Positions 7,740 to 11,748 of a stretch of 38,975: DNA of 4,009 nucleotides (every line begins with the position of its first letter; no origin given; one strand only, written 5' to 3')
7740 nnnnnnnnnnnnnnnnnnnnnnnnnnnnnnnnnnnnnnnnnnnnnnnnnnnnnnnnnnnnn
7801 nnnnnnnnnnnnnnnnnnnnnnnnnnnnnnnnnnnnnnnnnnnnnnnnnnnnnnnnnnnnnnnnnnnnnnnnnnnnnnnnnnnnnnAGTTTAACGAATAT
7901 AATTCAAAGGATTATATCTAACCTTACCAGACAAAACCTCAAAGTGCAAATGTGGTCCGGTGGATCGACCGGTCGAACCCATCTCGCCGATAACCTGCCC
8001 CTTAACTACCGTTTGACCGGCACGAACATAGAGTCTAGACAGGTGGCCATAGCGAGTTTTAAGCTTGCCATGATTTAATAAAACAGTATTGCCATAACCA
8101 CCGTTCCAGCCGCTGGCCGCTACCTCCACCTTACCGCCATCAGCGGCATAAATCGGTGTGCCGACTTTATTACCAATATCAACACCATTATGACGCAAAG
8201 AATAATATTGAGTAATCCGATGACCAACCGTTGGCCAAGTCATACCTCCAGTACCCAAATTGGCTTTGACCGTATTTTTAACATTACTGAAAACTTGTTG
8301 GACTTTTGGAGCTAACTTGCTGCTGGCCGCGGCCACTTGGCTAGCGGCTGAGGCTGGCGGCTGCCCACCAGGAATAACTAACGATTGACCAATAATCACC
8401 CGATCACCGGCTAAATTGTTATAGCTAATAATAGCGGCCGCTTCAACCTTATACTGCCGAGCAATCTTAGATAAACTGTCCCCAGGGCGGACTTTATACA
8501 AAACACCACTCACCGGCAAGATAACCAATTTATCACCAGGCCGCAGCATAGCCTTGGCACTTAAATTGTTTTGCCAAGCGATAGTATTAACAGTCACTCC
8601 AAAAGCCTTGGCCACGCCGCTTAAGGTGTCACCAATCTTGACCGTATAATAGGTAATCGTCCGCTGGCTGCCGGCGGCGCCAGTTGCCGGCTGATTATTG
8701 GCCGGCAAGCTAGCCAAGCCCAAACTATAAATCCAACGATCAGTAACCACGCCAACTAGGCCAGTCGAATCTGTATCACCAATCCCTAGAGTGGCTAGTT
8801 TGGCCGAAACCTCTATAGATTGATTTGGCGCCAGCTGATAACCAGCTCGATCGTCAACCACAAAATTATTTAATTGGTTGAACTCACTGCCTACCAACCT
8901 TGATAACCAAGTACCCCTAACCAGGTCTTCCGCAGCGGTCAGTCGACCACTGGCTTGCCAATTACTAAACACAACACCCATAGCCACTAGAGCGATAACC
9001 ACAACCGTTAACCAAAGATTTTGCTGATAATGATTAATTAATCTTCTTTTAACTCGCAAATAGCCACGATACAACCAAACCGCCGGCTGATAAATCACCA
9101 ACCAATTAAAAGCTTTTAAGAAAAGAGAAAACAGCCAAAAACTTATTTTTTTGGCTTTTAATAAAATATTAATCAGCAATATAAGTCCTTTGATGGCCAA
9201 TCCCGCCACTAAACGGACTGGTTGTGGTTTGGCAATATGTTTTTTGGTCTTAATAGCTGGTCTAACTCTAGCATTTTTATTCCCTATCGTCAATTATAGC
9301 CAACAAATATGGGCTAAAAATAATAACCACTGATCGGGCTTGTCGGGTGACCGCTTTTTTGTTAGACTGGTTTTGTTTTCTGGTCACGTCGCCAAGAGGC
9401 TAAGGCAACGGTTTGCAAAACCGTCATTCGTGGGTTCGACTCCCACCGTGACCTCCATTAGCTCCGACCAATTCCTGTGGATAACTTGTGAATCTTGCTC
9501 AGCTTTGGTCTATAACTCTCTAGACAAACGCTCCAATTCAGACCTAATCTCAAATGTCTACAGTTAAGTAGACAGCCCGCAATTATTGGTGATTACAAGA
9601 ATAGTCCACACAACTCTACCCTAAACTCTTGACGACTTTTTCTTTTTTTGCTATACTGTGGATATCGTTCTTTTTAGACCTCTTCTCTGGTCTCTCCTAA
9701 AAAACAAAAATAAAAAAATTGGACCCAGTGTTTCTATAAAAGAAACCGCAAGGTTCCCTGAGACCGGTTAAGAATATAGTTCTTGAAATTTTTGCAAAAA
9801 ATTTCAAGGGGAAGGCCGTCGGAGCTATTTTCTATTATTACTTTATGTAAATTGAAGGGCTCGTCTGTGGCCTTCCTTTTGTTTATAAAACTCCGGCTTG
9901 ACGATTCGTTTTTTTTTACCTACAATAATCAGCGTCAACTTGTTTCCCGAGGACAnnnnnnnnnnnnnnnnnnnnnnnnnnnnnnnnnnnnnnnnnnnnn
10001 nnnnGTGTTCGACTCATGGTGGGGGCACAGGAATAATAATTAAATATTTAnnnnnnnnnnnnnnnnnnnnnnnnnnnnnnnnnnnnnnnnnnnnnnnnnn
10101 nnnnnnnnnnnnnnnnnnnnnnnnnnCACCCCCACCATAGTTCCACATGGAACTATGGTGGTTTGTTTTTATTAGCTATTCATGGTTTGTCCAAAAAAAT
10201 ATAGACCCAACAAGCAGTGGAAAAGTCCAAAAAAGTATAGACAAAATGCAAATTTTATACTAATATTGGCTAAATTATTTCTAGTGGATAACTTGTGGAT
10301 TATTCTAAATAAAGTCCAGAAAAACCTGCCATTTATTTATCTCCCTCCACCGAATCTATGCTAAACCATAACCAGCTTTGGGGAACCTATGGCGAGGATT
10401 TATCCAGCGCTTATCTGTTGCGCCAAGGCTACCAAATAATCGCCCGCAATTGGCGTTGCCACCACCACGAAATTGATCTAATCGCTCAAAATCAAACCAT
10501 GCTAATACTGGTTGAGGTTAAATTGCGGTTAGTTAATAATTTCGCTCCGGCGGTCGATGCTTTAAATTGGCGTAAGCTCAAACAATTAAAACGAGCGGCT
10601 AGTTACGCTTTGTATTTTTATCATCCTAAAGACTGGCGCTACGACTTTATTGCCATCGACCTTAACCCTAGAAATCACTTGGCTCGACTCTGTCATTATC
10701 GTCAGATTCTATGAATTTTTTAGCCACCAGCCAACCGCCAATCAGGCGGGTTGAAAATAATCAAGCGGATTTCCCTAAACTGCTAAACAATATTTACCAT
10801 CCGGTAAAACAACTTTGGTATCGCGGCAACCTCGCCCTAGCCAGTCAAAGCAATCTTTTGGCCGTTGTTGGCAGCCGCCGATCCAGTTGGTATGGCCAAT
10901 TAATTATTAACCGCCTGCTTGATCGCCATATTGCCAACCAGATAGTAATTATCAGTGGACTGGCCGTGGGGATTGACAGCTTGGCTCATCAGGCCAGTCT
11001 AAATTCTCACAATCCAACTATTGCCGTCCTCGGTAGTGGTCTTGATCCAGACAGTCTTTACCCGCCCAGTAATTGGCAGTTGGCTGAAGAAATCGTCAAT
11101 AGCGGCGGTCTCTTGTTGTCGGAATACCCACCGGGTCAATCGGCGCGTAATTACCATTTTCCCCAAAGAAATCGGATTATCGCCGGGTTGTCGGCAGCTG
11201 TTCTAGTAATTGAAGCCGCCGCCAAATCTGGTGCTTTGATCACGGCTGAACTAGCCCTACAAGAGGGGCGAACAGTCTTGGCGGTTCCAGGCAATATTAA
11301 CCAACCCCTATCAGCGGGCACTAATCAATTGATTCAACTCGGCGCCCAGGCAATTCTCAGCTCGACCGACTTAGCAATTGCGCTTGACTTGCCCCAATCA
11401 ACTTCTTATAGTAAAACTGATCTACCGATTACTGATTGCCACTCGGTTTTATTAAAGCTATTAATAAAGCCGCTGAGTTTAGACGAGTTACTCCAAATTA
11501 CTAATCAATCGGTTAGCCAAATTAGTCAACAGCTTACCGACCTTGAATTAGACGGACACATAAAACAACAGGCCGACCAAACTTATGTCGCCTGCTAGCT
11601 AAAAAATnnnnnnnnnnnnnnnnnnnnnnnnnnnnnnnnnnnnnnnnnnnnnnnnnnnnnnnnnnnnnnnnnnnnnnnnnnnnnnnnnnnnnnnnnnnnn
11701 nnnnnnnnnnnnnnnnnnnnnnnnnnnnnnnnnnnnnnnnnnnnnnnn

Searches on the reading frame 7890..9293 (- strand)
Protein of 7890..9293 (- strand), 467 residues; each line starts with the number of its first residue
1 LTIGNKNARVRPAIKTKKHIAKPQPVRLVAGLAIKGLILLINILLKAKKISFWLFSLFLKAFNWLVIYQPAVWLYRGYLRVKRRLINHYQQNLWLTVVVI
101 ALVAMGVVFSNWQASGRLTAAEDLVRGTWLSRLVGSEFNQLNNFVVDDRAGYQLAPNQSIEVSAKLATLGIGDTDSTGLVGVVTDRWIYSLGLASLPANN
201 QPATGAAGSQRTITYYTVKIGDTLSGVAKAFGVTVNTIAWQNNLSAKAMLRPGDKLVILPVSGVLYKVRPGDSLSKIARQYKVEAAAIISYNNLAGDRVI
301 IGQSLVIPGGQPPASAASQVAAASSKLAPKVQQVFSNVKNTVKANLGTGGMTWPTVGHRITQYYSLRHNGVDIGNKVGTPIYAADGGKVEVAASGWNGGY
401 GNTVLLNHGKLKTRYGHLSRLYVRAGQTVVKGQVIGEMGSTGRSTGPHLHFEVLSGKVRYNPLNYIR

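Call 8: search_protein_families(library=pfam, proteins=[window:7890-9293:-], max_evalue=0.001)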
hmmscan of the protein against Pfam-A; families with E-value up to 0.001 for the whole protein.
window:7890-9293:- (467 aa): 5 families
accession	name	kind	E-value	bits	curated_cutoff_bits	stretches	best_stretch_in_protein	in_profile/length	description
PF01551.29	Peptidase_M23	-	7e-32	109.9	28.7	1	367-462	2-96/96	Peptidase family M23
PF01476.26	LysM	-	6.9e-29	100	20.9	2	266-308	1-43/43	LysM domain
PF23473.1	LysM3_LYK4_5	-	2e-10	41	29.3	0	216-247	5-36/48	LYK4/5 LysM3 domain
PF23446.1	LysM1_NFP_LYK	-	5.5e-06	27.6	36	0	222-262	16-56/60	NFP/LYK LysM1 domain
PF23577.1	LysM_RLK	-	0.00021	21.7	27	0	266-293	3-30/44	LysM domain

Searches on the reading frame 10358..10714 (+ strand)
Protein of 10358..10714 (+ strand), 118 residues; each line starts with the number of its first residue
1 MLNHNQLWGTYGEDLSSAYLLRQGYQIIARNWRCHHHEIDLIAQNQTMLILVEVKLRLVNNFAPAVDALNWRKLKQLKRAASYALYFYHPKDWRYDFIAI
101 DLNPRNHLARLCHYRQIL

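Call 8: search_protein_families(library=pfam, proteins=[window:10358-10714:+], max_evalue=0.001)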
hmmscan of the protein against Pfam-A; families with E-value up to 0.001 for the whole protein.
window:10358-10714:+ (118 aa): 3 families
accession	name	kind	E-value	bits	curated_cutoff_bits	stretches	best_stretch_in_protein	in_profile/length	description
PF02021.23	UPF0102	-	4.2e-22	78.8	23.6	1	12-100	1-80/80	Uncharacterised protein family UPF0102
PF08378.17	NERD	-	0.00062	20.7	22.1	1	9-58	2-58/111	Nuclease-related domain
PF13635.12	DUF4143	-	0.00089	19.5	28.1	0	3-56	101-159/160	Domain of unknown function (DUF4143)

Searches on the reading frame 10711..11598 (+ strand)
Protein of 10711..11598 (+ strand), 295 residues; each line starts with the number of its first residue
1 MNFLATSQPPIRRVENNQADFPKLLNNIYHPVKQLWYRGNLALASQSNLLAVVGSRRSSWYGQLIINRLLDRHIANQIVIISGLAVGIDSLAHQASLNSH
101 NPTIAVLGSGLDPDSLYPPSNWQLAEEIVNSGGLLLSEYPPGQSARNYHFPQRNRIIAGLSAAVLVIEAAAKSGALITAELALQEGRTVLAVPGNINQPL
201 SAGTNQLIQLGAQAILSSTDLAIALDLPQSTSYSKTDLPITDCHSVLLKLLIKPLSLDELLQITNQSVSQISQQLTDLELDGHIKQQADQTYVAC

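Call 8: search_protein_families(library=pfam, proteins=[window:10711-11598:+], max_evalue=0.001)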
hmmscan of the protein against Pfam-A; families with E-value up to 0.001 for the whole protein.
window:10711-11598:+ (295 aa): 2 families
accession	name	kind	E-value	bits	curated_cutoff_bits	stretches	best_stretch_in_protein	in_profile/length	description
PF02481.21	DNA_processg_A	-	1.5e-71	240.4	29.6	1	13-216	9-211/212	DNA recombination-mediator protein A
PF17782.7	DprA_WH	-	1.8e-08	34.8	22.9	1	246-289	17-60/61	DprA winged helix domain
